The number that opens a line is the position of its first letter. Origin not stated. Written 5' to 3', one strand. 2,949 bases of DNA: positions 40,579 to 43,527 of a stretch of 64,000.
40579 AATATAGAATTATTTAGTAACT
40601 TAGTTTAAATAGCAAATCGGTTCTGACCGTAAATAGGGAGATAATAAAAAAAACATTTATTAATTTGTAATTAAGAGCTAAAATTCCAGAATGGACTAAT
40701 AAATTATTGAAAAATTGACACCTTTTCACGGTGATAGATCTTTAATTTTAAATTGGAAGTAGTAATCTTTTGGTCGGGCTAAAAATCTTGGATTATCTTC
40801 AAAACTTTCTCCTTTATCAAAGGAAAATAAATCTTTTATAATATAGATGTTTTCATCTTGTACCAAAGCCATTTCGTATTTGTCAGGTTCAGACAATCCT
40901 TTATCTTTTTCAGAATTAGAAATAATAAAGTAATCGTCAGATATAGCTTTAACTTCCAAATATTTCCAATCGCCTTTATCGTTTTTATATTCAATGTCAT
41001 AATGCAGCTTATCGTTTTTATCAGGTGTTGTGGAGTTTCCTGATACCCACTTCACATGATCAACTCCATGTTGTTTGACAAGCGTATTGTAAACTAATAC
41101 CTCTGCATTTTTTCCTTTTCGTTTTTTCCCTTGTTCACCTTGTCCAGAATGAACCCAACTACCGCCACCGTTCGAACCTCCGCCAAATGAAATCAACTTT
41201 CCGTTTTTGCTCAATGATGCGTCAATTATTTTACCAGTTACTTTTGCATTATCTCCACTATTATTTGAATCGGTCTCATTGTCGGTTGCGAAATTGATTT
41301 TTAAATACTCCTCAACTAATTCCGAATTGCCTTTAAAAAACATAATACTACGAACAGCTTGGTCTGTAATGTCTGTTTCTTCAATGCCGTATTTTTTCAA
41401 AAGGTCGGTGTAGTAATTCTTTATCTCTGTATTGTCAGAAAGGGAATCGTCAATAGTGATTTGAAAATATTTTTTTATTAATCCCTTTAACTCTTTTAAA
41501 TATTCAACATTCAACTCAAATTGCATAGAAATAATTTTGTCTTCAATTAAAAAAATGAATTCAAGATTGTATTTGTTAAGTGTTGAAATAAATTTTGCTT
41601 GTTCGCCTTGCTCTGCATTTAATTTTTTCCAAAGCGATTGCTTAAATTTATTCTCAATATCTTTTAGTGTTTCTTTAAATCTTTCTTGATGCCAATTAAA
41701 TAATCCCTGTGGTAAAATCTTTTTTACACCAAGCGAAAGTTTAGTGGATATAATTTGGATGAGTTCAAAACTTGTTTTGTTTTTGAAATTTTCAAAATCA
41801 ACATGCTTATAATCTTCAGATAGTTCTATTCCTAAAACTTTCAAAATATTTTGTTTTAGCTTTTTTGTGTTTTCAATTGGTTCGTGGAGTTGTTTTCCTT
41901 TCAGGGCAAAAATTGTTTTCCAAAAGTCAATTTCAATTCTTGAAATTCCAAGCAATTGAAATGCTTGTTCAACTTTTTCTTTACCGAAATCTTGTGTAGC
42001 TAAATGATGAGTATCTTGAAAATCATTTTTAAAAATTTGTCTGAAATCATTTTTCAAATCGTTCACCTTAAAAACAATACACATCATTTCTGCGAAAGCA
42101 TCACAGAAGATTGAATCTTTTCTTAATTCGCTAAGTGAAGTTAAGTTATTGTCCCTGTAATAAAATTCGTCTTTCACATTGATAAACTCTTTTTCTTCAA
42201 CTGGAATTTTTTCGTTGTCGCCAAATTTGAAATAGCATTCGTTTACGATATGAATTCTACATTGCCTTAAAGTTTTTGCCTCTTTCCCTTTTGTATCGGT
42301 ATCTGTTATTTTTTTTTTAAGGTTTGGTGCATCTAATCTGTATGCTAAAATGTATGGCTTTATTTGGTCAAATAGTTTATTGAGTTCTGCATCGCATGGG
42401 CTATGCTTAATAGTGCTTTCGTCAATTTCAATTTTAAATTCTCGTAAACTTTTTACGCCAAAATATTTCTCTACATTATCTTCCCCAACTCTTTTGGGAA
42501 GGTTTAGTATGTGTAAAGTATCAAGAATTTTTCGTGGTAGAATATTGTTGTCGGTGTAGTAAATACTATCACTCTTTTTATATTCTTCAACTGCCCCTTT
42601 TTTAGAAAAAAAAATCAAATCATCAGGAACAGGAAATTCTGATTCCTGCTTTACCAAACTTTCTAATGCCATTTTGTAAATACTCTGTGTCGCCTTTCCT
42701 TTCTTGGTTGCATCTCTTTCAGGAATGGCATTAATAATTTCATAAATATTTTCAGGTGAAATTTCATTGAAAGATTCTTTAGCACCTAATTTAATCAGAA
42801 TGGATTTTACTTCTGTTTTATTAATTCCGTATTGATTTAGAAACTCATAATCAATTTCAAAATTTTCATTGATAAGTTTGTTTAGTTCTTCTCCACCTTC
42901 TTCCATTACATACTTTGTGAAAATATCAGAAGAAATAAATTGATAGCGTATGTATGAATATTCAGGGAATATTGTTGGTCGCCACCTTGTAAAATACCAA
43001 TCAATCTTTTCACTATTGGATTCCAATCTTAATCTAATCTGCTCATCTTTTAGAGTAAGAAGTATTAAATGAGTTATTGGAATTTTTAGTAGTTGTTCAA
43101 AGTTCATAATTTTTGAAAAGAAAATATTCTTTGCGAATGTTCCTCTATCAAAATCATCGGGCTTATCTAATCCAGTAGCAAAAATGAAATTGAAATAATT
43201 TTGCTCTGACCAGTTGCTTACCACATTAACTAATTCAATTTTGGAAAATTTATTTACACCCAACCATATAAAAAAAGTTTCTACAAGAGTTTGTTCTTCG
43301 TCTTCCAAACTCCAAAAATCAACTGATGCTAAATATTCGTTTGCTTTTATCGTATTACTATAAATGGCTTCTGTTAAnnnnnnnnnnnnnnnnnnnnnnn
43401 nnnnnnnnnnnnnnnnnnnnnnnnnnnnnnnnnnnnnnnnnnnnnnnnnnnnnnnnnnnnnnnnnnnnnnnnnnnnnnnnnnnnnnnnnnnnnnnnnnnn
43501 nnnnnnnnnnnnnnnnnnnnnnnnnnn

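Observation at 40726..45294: Giant single-chain GHKL ATPase + PD-(D/E)xK (DUF3883-like) protein as a candidate stand-alone defence effector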

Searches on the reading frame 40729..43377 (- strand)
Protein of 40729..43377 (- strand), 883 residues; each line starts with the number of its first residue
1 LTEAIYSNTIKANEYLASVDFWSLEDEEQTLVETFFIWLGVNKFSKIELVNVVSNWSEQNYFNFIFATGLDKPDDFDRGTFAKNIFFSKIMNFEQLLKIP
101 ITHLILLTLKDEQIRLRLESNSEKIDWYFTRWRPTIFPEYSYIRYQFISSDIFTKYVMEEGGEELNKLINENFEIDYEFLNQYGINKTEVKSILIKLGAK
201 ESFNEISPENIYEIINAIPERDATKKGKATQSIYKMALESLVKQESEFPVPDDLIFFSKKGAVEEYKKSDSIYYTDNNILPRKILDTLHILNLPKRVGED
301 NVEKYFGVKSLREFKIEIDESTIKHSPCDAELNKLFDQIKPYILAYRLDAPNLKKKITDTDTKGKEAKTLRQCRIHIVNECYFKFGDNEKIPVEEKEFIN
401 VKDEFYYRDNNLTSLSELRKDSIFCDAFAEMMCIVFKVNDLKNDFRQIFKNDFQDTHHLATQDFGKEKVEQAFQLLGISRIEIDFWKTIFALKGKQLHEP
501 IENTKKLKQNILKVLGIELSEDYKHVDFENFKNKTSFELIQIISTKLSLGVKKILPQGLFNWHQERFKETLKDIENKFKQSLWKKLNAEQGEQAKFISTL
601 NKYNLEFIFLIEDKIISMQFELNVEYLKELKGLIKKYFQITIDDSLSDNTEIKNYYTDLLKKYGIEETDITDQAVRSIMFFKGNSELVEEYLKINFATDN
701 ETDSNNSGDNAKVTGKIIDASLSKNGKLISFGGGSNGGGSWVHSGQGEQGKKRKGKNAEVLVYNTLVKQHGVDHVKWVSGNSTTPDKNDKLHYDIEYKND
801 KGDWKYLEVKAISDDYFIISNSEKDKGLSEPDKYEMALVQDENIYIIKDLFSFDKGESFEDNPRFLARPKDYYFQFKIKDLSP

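Call 49: predict_structure(alignment_id=A3)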
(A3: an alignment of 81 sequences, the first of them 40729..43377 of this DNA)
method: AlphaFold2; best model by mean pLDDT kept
length: 883 residues; sequences in the alignment: 81
mean_pLDDT: 85.1   pTM: 0.51
mean pLDDT of the five models: 85.1, 84.6, 83.8, 83.6, 83.2
residues with pLDDT >= 90: 358; 70-90: 456; 50-70: 40; < 50: 29
segments of 3 or more residues with pLDDT < 50: 699-710, 732-745
pLDDT, mean of each block of 10 residues (from residue 1): 86 85 86 89 89 81 87 80 87 90 94 92 79 80 93 85 79 85 92 92 90 91 83 91 91 92 91 78 81 82 91 79 87 85 91 79 84 90 81 88 89 87 92 87 92 84 84 77 89 85 79 92 84 91 93 92 93 90 90 92 91 94 93 93 72 86 83 90 90 73 41 85 71 37 52 86 92 88 81 91 92 85 88 92 92 78 78 78 54
secondary structure, 60 per line:
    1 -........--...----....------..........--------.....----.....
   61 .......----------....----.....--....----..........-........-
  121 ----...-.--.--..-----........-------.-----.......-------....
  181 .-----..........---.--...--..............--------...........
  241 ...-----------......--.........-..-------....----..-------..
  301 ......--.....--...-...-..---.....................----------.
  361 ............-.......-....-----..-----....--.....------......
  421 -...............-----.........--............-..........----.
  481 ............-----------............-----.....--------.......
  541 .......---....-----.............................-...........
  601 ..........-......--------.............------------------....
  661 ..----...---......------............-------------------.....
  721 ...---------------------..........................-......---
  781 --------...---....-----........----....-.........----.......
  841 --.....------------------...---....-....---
elements in order (helices of 4 or more, strands of 3 or more residues): H2-9 H19-22 H29-38 E47-51 H56-67 E86-90 H93-96 H101-110 H112-119 E125-127 H142-149 H163-169 H177-181 H187-196 H208-221 H230-243 E255-260 E263-268 H282-285 H299-306 E316-318 H329-349 H360-372 E374-380 E382-385 E398-401 E404-408 H415-420 H422-436 H442-450 H453-464 H466-475 H480-492 H504-515 H521-525 H534-547 H551-554 H560-588 H590-610 H612-617 H626-638 H657-662 H673-678 H685-696 E716-723 H745-770 E775-777 E795-798 E804-811 E816-819 H821-829 E834-840 E843-847 E866-868 E872-875 E877-880

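Call 55: fold_search(model_id=the predicted structure, library=pdb)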
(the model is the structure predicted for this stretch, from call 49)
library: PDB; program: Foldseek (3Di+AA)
matches with E <= 10: 46; with E <= 0.001: 0
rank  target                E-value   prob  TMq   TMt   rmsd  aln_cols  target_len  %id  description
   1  1gef_E                4.0e-01  0.95  0.09  0.56   4.3       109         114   18  Crystal structure of the archaeal holliday junction resolvase HJC (released 2001-03-21)
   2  2wj0_A                4.0e-01  0.91  0.10  0.55   5.1       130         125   16  Crystal structures of Holliday junction resolvases from Archaeoglobus fulgidus bound to DNA substrate (released 2009-05-26)
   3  1gef_B                4.2e-01  0.92  0.09  0.54   5.4       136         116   16  Crystal structure of the archaeal holliday junction resolvase HJC (released 2001-03-21)
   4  2wiz_A                5.6e-01  0.82  0.09  0.49   5.3       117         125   14  Crystal structures of Holliday junction resolvases from Archaeoglobus fulgidus bound to DNA substrate (released 2009-05-26)
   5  2wiw_A                5.9e-01  0.72  0.08  0.44   5.9       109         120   16  Crystal structures of Holliday junction resolvases from Archaeoglobus fulgidus bound to DNA substrate (released 2009-05-26)
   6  2wcw_D                6.5e-01  0.90  0.10  0.55   5.0       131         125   15  1.6A resolution structure of Archaeoglobus fulgidus Hjc, a Holliday junction resolvase from an archaeal hyperthermophi (released 2009-03-24)
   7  2eo0_A                7.9e-01  0.75  0.08  0.41   4.2        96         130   14  Crystal Structure of Holliday Junction Resolvase ST1444 (released 2007-10-02)
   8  2wiw_B                8.7e-01  0.77  0.08  0.48   4.4       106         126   13  Crystal structures of Holliday junction resolvases from Archaeoglobus fulgidus bound to DNA substrate (released 2009-05-26)
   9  6s48_A                8.7e-01  0.16  0.09  0.28  16.0       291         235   13  AvaII RESTRICTION ENDONUCLEASE IN COMPLEX WITH PARTIALLY CLEAVED dsDNA (released 2020-05-20)
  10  1gef_D                9.5e-01  0.57  0.08  0.49   6.6       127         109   21  Crystal structure of the archaeal holliday junction resolvase HJC (released 2001-03-21)
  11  2wcw_B                1.1e+00  0.89  0.10  0.58   3.3       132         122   14  1.6A resolution structure of Archaeoglobus fulgidus Hjc, a Holliday junction resolvase from an archaeal hyperthermophi (released 2009-03-24)
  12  2wcw_C                1.1e+00  0.57  0.08  0.45   5.3       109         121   14  1.6A resolution structure of Archaeoglobus fulgidus Hjc, a Holliday junction resolvase from an archaeal hyperthermophi (released 2009-03-24)
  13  1ob8_B                1.1e+00  0.47  0.08  0.43   9.5       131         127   14  Holliday Junction Resolving Enzyme (released 2004-10-15)
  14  6s48_B                1.1e+00  0.47  0.08  0.27   9.3       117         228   16  AvaII RESTRICTION ENDONUCLEASE IN COMPLEX WITH PARTIALLY CLEAVED dsDNA (released 2020-05-20)
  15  1ob8_A                1.2e+00  0.69  0.08  0.48   7.0       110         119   13  Holliday Junction Resolving Enzyme (released 2004-10-15)
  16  1gef_A                1.3e+00  0.47  0.08  0.49   9.8       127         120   18  Crystal structure of the archaeal holliday junction resolvase HJC (released 2001-03-21)
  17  2wj0_B                1.5e+00  0.60  0.07  0.40   4.6        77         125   17  Crystal structures of Holliday junction resolvases from Archaeoglobus fulgidus bound to DNA substrate (released 2009-05-26)
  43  9kln_A                8.7e+00  0.01  0.06  0.05  20.9       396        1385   10  Cryo-EM structure of ChCas12b-sgRNA-target DNA ternary complex (Complex-A) (released 2025-07-02)
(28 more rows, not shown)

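Call 79: fold_search(model_id=the predicted structure, library=viral)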
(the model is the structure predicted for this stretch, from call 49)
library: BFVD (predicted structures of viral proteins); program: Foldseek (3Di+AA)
matches with E <= 10: 90; with E <= 0.001: 0
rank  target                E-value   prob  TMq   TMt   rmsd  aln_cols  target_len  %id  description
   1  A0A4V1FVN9            2.4e-02  0.99  0.10  0.49   6.0       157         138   16  (no name in the UniProt tables at hand)
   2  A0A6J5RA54            1.3e-01  0.82  0.10  0.40   7.2       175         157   15  Protein NO VEIN C-terminal domain-containing protein [uncultured Caudovirales phage]
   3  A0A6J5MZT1            1.6e-01  0.85  0.07  0.47   6.5       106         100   18  VRR-NUC domain-containing protein [uncultured Caudovirales phage]
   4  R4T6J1                2.3e-01  0.82  0.08  0.42   6.6       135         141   10  Holliday junction resolvase [Haloarcula hispanica tailed virus 1]
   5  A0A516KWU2            2.5e-01  0.92  0.11  0.54   4.9       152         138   16  (no name in the UniProt tables at hand)
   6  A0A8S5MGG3            2.5e-01  0.84  0.09  0.32   8.4       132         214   13  Holliday junction resolvase RecU [Siphoviridae sp. ctGFb30]
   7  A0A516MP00            2.8e-01  0.90  0.11  0.45   6.1       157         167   13  (no name in the UniProt tables at hand)
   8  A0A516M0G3            2.8e-01  0.54  0.10  0.39   6.4       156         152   10  (no name in the UniProt tables at hand)
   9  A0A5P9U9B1            2.9e-01  0.96  0.08  0.56   4.7       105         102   21  (no name in the UniProt tables at hand)
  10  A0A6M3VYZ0            3.1e-01  0.75  0.08  0.47  10.0       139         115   19  Putative Holliday junction resolvase [Saccharolobus solfataricus rod-shaped virus 1]
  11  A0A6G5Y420            5.4e-01  0.66  0.08  0.37   5.8       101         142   12  (no name in the UniProt tables at hand)
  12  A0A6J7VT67            7.3e-01  0.90  0.10  0.47   6.7       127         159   14  Holliday junction resolvase [uncultured Caudovirales phage]
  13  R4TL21                7.3e-01  0.57  0.10  0.36   6.3       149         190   15  Holliday junction resolvase [Halogranum tailed virus 1]
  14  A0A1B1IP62            9.2e-01  0.75  0.08  0.53  13.6       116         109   20  (no name in the UniProt tables at hand)
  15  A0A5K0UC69            9.7e-01  0.02  0.08  0.09  28.5       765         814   12  Uncharacterized protein [Yasminevirus sp. GU-2018]
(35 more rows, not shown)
